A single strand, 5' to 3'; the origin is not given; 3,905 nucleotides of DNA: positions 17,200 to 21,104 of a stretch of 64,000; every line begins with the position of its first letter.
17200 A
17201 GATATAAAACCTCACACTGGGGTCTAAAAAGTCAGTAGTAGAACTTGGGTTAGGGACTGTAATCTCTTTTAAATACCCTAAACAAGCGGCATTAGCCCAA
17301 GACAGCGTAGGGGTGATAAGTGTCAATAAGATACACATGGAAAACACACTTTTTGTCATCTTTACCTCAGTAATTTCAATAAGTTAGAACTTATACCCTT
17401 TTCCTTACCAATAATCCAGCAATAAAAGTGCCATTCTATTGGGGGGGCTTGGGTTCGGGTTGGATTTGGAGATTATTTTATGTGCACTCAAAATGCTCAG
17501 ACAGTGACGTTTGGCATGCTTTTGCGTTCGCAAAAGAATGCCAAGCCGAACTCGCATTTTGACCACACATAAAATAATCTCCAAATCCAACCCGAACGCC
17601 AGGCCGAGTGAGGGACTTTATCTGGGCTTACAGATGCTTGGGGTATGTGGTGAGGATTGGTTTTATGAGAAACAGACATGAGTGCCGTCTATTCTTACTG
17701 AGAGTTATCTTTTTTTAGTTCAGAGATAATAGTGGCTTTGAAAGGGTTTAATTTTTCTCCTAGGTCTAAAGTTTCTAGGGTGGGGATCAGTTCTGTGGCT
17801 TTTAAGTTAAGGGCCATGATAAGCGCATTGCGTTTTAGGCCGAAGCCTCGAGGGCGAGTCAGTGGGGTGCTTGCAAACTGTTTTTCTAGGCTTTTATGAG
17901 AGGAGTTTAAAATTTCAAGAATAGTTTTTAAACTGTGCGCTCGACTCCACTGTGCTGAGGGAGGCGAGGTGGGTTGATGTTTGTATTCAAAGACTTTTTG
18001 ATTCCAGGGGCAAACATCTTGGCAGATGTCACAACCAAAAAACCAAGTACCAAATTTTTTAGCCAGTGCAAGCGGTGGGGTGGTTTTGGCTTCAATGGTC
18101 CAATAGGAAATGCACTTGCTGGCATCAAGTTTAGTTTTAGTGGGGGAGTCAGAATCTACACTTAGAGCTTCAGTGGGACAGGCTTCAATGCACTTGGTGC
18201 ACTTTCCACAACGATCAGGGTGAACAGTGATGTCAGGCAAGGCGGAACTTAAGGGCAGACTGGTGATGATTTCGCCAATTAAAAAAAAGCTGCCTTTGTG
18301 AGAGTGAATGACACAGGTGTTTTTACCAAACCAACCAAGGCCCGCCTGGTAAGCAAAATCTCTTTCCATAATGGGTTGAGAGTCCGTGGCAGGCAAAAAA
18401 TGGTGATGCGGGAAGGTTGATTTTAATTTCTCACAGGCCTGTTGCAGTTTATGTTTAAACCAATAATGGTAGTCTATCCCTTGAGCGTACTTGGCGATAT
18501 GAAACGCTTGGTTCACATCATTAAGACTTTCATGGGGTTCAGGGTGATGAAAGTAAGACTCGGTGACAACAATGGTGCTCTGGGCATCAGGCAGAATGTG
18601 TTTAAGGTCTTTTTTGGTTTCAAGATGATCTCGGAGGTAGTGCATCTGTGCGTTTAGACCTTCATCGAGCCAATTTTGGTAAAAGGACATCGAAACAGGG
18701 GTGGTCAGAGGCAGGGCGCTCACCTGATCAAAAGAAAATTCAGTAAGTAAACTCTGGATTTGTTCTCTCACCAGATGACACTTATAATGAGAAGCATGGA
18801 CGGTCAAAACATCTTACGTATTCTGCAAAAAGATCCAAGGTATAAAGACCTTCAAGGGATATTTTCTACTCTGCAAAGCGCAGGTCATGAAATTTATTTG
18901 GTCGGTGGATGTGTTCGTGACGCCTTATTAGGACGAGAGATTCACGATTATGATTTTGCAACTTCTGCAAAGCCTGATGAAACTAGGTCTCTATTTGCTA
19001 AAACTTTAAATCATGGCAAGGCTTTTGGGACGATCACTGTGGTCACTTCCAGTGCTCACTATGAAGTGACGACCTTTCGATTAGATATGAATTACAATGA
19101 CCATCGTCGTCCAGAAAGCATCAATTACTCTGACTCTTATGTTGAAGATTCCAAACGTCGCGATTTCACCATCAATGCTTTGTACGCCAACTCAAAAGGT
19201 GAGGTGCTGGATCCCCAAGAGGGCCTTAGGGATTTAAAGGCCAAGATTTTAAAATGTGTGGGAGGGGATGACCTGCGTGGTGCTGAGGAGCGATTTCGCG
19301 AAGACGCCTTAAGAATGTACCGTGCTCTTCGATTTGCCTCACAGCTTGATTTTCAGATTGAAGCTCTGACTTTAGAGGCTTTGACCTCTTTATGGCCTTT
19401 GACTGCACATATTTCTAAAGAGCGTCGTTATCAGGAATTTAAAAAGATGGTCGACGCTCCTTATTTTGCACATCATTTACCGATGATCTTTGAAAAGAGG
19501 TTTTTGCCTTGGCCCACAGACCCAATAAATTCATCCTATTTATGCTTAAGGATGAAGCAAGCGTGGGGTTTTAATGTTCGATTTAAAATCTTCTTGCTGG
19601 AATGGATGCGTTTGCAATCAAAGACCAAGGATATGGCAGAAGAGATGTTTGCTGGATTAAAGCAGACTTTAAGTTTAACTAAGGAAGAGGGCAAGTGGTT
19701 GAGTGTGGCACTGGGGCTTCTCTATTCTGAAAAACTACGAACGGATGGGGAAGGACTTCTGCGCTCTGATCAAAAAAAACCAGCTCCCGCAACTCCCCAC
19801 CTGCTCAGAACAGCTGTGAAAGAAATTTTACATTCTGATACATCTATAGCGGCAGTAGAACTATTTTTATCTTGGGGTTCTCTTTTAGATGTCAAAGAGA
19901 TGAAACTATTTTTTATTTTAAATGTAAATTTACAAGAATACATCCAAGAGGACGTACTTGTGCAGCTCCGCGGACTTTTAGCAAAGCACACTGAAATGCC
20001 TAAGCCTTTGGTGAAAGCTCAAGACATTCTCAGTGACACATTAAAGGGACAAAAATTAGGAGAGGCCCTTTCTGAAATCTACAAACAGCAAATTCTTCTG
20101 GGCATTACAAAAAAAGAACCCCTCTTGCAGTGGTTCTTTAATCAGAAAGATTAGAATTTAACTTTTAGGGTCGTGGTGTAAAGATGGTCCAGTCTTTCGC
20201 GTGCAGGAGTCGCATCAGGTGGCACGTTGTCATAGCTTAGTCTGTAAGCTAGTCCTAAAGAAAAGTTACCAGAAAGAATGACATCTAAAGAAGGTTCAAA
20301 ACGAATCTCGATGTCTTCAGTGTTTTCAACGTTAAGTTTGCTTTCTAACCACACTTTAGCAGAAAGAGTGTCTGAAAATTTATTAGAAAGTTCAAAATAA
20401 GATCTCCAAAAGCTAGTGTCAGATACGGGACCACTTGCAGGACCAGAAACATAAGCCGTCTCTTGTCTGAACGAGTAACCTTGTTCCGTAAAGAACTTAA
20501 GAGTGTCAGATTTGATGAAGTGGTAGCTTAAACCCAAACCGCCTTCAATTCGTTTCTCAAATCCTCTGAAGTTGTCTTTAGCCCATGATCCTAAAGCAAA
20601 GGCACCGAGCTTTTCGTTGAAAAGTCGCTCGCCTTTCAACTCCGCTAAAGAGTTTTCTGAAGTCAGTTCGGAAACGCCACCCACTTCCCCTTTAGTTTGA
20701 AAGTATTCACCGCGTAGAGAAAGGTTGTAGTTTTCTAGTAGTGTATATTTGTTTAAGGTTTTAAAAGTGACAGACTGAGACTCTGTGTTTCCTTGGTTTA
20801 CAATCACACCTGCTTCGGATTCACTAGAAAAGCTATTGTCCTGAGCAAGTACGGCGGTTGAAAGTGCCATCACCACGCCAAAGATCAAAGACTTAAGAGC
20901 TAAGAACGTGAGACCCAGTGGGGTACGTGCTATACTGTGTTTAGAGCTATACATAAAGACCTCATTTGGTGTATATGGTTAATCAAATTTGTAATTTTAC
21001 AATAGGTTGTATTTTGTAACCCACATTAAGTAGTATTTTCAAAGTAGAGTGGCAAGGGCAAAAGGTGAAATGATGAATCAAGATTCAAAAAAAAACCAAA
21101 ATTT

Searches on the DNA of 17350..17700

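Call 41: search_rna_families(source=window, start=17350, end=17700, threshold=evalue, max_evalue=10, show_alignments=3)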
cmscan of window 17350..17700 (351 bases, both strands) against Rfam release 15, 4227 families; matches with E-value up to 10: 1.
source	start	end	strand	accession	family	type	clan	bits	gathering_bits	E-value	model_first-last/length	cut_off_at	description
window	17497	17557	-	RF03323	mir-3613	Gene; miRNA;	-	15.4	91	1.8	1-86/86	no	mir-3613 microRNA precursor family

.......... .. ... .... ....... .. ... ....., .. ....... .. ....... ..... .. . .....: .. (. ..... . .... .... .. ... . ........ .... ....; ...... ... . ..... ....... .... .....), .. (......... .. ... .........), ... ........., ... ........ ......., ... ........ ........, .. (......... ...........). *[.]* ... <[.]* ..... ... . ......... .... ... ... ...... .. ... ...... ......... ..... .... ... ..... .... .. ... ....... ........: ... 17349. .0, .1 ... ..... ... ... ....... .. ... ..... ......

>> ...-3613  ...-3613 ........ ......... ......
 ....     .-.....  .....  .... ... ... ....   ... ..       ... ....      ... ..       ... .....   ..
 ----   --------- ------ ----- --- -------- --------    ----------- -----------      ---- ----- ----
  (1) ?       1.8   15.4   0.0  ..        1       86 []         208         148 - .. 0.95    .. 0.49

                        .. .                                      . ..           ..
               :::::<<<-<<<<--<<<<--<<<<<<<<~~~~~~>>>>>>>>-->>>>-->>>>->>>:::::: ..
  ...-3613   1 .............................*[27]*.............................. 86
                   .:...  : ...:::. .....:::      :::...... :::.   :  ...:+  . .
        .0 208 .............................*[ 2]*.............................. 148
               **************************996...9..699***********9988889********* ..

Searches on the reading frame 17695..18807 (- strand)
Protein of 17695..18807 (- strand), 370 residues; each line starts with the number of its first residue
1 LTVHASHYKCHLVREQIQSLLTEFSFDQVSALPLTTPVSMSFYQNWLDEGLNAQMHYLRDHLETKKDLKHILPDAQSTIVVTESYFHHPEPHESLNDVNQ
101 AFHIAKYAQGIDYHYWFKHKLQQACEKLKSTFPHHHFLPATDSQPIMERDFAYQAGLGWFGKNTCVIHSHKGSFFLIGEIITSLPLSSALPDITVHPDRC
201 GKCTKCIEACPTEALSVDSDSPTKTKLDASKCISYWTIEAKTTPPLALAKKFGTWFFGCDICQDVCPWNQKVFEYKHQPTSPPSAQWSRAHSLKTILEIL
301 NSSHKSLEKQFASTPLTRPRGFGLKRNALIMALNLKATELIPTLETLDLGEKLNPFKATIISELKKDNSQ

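Call 15: search_protein_families(library=pfam, proteins=[window:17695-18807:-])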
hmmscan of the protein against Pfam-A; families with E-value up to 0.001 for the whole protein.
window:17695-18807:- (370 aa): 11 families
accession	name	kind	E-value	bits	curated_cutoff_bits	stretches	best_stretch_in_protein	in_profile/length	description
PF13484.11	Fer4_16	-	9.3e-20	71.6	30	1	199-269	1-66/66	4Fe-4S double cluster binding domain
PF08331.15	QueG_DUF1730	-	7.7e-13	48.6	25.1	1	67-143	3-77/77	Epoxyqueuosine reductase QueG, DUF1730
PF00037.32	Fer4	-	1e-07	31.9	21.1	1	193-215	1-23/24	4Fe-4S binding domain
PF12838.12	Fer4_7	-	1.6e-07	32.1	27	1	199-269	1-51/52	4Fe-4S dicluster domain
PF14697.11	Fer4_21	-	5e-06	27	35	0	195-233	3-42/59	4Fe-4S dicluster domain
PF13237.11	Fer4_10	-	5e-06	26.8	25.5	0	194-233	3-43/53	4Fe-4S dicluster domain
PF13183.11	Fer4_8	-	0.00028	21.8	27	0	198-212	3-66/68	4Fe-4S dicluster domain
PF13187.11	Fer4_9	-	0.00028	21.3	27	0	199-233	1-38/52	4Fe-4S dicluster domain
PF12837.12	Fer4_6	-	0.00035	20.8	25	1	194-215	3-24/24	4Fe-4S binding domain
PF25160.1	LdpA_Fe-S-bd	-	0.00057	20.1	27.6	0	189-215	17-43/49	LdpA Fe-S cluster-binding domain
PF12797.12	Fer4_2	-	0.00073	19.8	24.5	0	193-212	3-22/22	4Fe-4S binding domain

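Call 21: find_homologous_proteins(query=window:17695-18807:-)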
Query window:17695-18807:- (370 aa): 7339 proteins with E <= 0.001 among 8000 candidates; the best 120 are listed.
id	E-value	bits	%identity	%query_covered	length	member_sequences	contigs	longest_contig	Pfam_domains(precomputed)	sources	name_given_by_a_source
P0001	8.7e-229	777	94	95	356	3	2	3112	PF14697.12,PF00037.33,PF13484.12,PF12838.13,PF08331.16,PF13237.12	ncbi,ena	-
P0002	1.8e-169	582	75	88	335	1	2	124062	PF14697.12,PF12837.13,PF00037.33,PF13484.12,PF12838.13,PF08331.16,PF13237.12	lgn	-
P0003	8.3e-149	514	66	96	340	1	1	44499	PF00037.33,PF13484.12,PF12838.13,PF08331.16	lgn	-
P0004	1.9e-148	513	67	88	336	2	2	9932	PF14697.12,PF00037.33,PF13484.12,PF12838.13,PF08331.16,PF13237.12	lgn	-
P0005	1.6e-146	506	63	95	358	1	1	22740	PF00037.33,PF13484.12,PF12838.13,PF08331.16,PF25160.2,PF13237.12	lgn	-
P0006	4.4e-120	419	56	94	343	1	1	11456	PF00037.33,PF13484.12,PF12838.13,PF08331.16,PF13237.12,PF13187.12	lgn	-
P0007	1.2e-118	415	53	95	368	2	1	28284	PF00037.33,PF13484.12,PF12838.13,PF08331.16,PF13237.12,PF13187.12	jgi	jgi:epoxyqueuosine reductase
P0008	1.0e-116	408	55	95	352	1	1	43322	PF00037.33,PF13484.12,PF12838.13,PF08331.16,PF13237.12,PF13187.12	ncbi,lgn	-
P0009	4.6e-116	406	54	96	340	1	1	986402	PF00037.33,PF13484.12,PF12838.13,PF08331.16,PF13237.12,PF13187.12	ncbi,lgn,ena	-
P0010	1.4e-114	401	53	91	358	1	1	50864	PF00037.33,PF13484.12,PF12838.13,PF08331.16,PF13237.12,PF13187.12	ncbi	-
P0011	1.7e-114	401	53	96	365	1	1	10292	PF00037.33,PF13484.12,PF12838.13,PF08331.16,PF13237.12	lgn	-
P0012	3.6e-114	400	54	95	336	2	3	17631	PF00037.33,PF13484.12,PF12838.13,PF08331.16,PF13237.12,PF13187.12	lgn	-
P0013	2.4e-111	391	52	95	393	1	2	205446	PF00037.33,PF13484.12,PF12838.13,PF08331.16,PF13237.12,PF13187.12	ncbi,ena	-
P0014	9.6e-111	389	52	95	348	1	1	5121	PF00037.33,PF13484.12,PF12838.13,PF08331.16,PF13237.12,PF13187.12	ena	-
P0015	1.8e-110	388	53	94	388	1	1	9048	PF00037.33,PF13484.12,PF12838.13,PF08331.16,PF13237.12,PF13187.12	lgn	-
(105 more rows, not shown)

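Call 22: find_encoding_contigs(protein=P0001, flank=10000, max_places=6)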
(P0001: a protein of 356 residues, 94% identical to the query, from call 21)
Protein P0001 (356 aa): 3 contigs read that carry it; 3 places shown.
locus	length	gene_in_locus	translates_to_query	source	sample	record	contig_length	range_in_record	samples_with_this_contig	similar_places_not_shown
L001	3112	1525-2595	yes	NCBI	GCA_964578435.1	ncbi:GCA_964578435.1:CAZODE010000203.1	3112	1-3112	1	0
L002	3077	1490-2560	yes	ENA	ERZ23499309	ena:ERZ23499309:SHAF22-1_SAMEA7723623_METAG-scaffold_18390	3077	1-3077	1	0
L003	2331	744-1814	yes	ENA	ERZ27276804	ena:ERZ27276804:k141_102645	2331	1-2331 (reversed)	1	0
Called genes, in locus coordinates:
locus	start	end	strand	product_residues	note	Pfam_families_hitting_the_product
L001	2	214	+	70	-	?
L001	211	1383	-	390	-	PF01743:PolyA_pol, PF12627:PolyA_pol_RNAbd (weak)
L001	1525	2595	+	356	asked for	PF08331:QueG_DUF1730, PF00037:Fer4 (weak), PF12838:Fer4_7 (weak), PF13237:Fer4_10 (faint), PF13484:Fer4_16, PF14697:Fer4_21 (faint)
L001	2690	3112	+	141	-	?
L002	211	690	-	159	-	-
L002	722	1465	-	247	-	-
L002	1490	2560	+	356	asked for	PF08331:QueG_DUF1730, PF00037:Fer4 (weak), PF12838:Fer4_7 (weak), PF13237:Fer4_10 (faint), PF13484:Fer4_16, PF14697:Fer4_21 (faint)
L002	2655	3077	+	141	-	?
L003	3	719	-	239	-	?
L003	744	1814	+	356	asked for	PF08331:QueG_DUF1730, PF00037:Fer4 (weak), PF12838:Fer4_7 (weak), PF13237:Fer4_10 (faint), PF13484:Fer4_16, PF14697:Fer4_21 (faint)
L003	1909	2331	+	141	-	?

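Call 23: find_encoding_contigs(protein=P0002, flank=10000, max_places=6)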
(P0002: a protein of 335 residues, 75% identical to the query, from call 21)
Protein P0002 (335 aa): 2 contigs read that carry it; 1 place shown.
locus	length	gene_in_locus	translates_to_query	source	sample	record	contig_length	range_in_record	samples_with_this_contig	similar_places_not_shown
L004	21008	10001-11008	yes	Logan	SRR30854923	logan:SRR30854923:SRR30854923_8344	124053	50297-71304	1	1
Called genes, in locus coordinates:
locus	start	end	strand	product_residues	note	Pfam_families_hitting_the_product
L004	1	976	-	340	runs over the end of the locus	PF01208:URO-D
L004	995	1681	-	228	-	PF00072:Response_reg, PF00486:Trans_reg_C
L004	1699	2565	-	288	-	PF00512:HisKA (weak), PF02518:HATPase_c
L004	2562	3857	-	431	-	PF00202:Aminotran_3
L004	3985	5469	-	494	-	PF01379:Porphobil_deam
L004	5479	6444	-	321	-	PF05201:GlutR_N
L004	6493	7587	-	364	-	PF00490:ALAD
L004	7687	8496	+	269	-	PF04338:DUF481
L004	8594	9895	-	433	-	PF01743:PolyA_pol, PF12627:PolyA_pol_RNAbd (weak)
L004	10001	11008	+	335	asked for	PF08331:QueG_DUF1730, PF14697:Fer4_21 (faint), PF00037:Fer4 (weak), PF12837:Fer4_6 (faint), PF13237:Fer4_10 (faint), PF12838:Fer4_7, PF13484:Fer4_16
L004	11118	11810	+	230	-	-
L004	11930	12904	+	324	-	PF00491:Arginase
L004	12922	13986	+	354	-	PF01212:Beta_elim_lyase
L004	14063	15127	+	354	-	PF03301:Trp_dioxygenase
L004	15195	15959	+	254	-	-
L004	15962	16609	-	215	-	PF04199:Cyclase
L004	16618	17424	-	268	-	PF00578:AhpC-TSA, PF08534:Redoxin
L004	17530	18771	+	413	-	PF13393:tRNA-synt_His, PF00587:tRNA-synt_2b, PF03129:HGTP_anticodon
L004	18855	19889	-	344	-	PF01400:Astacin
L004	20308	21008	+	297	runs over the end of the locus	PF13505:OMP_b-brl (weak)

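Call 92: find_encoding_contigs(protein=P0003, flank=10000, max_places=3)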
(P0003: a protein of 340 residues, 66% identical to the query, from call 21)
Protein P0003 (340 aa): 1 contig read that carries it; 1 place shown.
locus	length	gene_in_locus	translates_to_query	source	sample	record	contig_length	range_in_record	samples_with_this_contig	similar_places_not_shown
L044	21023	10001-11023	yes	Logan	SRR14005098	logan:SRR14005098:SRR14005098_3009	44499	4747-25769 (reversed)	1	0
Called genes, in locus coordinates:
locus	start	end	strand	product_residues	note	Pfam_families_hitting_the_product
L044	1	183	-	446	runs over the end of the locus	PF04055:Radical_SAM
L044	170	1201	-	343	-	PF01208:URO-D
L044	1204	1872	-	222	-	PF00072:Response_reg, PF00486:Trans_reg_C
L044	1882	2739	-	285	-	PF00512:HisKA (faint), PF02518:HATPase_c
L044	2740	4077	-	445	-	PF00202:Aminotran_3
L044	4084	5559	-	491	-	PF01379:Porphobil_deam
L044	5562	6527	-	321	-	PF05201:GlutR_N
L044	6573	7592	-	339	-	PF00490:ALAD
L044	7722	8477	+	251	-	PF04338:DUF481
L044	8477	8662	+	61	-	-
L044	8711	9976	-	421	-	PF01743:PolyA_pol, PF12627:PolyA_pol_RNAbd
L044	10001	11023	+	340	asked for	PF08331:QueG_DUF1730, PF00037:Fer4 (faint), PF12838:Fer4_7 (faint), PF13484:Fer4_16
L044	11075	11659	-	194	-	PF00081:Sod_Fe_N, PF02777:Sod_Fe_C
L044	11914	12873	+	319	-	PF00491:Arginase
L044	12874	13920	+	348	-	PF01212:Beta_elim_lyase, PF00282:Pyridoxal_deC (weak)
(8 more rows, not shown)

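Call 93: find_encoding_contigs(protein=P0005, flank=10000, max_places=3)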
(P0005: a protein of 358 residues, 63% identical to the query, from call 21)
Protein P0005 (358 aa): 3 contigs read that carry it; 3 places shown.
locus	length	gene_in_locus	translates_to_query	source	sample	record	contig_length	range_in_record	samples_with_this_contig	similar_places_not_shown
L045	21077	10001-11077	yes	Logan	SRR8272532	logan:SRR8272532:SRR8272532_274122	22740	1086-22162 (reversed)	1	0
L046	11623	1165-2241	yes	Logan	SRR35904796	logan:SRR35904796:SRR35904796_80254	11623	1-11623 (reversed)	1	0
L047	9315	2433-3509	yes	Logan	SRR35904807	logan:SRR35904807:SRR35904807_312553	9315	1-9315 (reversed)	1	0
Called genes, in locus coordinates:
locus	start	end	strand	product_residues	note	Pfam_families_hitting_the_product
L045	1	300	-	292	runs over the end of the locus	?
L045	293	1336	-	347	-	PF01208:URO-D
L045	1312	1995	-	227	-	PF00072:Response_reg, PF00486:Trans_reg_C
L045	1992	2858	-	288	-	PF00512:HisKA (faint), PF02518:HATPase_c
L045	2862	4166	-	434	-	PF00202:Aminotran_3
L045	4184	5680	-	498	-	PF01379:Porphobil_deam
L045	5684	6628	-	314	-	PF05201:GlutR_N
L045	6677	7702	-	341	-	PF00490:ALAD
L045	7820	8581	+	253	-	PF04338:DUF481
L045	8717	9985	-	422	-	PF01743:PolyA_pol, PF12627:PolyA_pol_RNAbd (weak)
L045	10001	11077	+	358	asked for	PF08331:QueG_DUF1730, PF12838:Fer4_7 (weak), PF13237:Fer4_10 (faint), PF25160:LdpA_Fe-S-bd (faint), PF00037:Fer4 (weak), PF13484:Fer4_16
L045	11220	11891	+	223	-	-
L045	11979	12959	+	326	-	PF00491:Arginase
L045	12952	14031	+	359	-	PF00155:Aminotran_1_2 (weak), PF01212:Beta_elim_lyase, PF00282:Pyridoxal_deC (weak)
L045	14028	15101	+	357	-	PF03301:Trp_dioxygenase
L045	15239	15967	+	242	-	-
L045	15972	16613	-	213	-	PF04199:Cyclase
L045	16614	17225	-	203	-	PF00578:AhpC-TSA, PF08534:Redoxin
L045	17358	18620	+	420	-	PF13393:tRNA-synt_His, PF00587:tRNA-synt_2b, PF03129:HGTP_anticodon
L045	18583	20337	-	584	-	-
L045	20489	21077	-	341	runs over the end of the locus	PF01400:Astacin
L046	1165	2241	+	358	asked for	PF08331:QueG_DUF1730, PF12838:Fer4_7 (weak), PF13237:Fer4_10 (faint), PF25160:LdpA_Fe-S-bd (faint), PF00037:Fer4 (weak), PF13484:Fer4_16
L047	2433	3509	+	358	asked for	PF08331:QueG_DUF1730, PF12838:Fer4_7 (weak), PF13237:Fer4_10 (faint), PF25160:LdpA_Fe-S-bd (faint), PF00037:Fer4 (weak), PF13484:Fer4_16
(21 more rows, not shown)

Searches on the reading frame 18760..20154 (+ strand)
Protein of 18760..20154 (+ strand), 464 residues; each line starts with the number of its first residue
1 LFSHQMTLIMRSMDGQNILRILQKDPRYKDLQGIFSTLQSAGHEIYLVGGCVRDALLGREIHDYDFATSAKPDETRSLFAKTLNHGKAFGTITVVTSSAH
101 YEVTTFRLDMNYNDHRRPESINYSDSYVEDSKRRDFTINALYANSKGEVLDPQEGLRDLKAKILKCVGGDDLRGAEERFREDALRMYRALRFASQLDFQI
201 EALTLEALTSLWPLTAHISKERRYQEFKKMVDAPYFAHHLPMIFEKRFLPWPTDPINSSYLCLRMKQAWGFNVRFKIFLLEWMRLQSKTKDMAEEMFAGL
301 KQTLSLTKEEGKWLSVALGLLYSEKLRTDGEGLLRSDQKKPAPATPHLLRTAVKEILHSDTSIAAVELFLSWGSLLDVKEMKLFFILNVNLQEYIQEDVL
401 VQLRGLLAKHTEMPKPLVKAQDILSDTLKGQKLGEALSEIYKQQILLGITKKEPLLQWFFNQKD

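Call 15: search_protein_families(library=pfam, proteins=[window:18760-20154:+])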
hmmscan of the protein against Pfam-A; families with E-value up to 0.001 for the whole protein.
window:18760-20154:+ (464 aa): 2 families
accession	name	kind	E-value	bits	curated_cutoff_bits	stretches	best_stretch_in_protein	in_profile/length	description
PF01743.26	PolyA_pol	-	1.1e-38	132.8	23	1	45-164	1-125/126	Poly A polymerase head domain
PF12627.12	PolyA_pol_RNAbd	-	9.3e-07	29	22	1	197-245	1-49/64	Probable RNA and SrmB- binding site of polymerase A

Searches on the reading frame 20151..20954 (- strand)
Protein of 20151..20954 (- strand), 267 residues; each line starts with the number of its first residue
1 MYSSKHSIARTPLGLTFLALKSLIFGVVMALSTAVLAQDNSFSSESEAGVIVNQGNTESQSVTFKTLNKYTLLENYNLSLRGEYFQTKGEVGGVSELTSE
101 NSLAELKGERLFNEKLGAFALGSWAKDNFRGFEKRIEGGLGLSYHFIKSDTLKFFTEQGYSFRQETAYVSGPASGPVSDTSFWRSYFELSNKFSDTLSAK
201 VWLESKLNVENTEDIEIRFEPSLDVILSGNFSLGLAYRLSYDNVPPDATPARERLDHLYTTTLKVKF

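Call 82: search_protein_families(library=pfam, max_evalue=0.00001, proteins=[window:20151-20954:-])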
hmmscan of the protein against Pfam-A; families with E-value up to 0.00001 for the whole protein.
window:20151-20954:- (267 aa): 1 family
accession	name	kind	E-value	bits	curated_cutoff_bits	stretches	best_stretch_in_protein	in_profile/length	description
PF04338.18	DUF481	-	8e-34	117.9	21.1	1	47-267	2-210/210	Protein of unknown function, DUF481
